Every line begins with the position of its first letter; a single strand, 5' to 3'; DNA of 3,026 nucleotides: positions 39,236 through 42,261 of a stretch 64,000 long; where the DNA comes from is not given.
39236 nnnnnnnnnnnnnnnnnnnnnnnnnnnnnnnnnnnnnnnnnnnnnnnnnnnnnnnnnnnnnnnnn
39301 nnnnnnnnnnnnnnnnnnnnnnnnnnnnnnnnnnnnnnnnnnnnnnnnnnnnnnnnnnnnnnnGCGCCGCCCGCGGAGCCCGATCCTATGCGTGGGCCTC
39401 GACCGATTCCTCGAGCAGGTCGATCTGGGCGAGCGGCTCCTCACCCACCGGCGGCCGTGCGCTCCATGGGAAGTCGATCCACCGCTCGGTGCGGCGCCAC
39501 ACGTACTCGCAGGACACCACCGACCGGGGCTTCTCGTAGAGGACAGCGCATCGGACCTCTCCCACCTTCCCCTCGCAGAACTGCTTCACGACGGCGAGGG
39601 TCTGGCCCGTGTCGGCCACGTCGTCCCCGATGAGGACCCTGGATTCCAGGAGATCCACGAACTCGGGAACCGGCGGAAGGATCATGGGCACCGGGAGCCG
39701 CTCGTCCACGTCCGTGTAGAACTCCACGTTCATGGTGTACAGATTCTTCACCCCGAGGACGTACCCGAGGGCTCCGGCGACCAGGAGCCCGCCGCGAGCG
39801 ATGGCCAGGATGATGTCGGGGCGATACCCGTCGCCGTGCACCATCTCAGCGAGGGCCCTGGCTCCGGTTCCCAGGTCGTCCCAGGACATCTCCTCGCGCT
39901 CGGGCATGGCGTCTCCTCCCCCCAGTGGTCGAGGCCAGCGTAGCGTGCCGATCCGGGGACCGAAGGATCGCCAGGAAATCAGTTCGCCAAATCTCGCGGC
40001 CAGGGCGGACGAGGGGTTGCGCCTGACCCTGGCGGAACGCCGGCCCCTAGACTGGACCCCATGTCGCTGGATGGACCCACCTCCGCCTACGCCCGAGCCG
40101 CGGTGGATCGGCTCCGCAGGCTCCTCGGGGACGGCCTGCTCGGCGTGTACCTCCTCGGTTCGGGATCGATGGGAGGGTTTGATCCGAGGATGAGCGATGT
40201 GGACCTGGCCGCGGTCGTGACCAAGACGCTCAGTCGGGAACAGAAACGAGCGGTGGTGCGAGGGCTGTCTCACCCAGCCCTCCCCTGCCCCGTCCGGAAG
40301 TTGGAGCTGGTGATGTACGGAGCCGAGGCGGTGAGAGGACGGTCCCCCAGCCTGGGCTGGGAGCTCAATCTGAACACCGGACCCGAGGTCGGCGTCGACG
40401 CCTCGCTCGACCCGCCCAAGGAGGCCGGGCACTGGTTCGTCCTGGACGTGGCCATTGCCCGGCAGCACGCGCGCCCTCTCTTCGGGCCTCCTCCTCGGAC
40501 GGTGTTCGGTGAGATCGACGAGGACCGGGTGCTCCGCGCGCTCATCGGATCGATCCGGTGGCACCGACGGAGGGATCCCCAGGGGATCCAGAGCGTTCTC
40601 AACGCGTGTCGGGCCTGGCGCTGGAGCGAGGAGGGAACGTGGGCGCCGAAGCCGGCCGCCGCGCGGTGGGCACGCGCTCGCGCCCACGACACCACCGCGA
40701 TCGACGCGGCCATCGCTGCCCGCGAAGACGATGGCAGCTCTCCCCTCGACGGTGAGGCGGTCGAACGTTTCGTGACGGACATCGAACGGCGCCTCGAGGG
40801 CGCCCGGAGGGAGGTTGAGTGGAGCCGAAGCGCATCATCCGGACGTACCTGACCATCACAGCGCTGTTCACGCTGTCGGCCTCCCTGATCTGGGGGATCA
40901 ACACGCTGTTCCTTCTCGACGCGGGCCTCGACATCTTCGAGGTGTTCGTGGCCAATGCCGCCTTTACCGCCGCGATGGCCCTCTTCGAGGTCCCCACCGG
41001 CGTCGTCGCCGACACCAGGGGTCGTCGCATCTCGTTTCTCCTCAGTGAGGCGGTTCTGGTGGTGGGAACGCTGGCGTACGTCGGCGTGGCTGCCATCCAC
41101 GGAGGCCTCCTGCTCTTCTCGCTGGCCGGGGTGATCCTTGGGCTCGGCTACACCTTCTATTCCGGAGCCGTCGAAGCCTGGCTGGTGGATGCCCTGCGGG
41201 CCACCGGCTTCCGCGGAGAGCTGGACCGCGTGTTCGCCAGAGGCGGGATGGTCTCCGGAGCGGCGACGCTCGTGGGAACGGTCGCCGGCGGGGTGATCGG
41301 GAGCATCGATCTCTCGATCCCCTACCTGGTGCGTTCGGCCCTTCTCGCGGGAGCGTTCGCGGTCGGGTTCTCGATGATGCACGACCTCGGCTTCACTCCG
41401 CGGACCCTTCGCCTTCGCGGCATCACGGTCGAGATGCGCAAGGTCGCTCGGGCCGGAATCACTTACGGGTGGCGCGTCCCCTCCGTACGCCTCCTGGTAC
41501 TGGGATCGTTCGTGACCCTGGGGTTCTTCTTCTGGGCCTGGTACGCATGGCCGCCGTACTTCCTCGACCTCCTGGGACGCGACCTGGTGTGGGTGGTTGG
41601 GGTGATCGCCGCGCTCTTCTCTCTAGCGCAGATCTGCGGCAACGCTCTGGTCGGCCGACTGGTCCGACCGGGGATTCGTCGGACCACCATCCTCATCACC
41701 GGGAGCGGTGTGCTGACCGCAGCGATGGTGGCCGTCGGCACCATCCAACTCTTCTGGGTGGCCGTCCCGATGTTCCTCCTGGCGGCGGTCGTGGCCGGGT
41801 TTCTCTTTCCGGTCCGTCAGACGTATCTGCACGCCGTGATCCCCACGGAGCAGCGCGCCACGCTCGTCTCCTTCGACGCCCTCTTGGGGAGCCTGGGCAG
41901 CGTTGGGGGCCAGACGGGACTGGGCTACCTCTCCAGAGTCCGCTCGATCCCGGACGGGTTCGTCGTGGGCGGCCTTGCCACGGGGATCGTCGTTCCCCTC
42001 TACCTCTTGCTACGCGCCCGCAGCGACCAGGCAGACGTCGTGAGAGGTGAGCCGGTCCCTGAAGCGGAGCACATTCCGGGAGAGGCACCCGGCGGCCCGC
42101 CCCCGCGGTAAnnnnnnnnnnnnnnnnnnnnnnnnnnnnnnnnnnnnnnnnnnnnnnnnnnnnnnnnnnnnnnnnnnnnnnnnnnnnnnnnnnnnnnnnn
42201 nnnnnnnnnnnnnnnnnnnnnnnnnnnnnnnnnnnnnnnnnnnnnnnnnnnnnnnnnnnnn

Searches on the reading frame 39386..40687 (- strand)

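Call 44: search_protein_families(library=pfam, proteins=[window:39386-40687:-])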
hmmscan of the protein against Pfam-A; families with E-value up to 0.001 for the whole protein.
window:39386-40687:- (433 aa): 1 family
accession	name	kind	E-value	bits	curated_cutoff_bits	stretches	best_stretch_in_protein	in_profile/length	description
PF00156.33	Pribosyltran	-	9.3e-16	58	26.3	1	269-409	2-152/158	Phosphoribosyl transferase domain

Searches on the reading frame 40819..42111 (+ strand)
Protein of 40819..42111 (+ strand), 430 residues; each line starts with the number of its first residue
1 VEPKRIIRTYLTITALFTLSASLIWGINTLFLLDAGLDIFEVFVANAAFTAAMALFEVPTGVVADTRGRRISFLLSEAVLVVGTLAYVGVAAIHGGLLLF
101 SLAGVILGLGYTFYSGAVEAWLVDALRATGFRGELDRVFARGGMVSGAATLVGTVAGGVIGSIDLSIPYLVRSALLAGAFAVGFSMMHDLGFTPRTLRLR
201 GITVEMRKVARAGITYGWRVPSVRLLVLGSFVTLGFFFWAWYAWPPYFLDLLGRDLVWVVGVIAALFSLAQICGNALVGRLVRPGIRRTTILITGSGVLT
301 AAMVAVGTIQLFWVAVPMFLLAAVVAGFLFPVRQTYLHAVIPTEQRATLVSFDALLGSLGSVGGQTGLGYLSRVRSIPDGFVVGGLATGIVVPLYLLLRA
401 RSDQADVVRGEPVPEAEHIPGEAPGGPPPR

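Call 44: search_protein_families(library=pfam, proteins=[window:40819-42111:+])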
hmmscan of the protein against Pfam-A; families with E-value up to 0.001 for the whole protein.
window:40819-42111:+ (430 aa): 1 family
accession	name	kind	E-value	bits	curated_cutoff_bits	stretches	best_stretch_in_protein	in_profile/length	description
PF07690.21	MFS_1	-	1.1e-16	61.2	33.4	1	12-363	3-345/347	Major Facilitator Superfamily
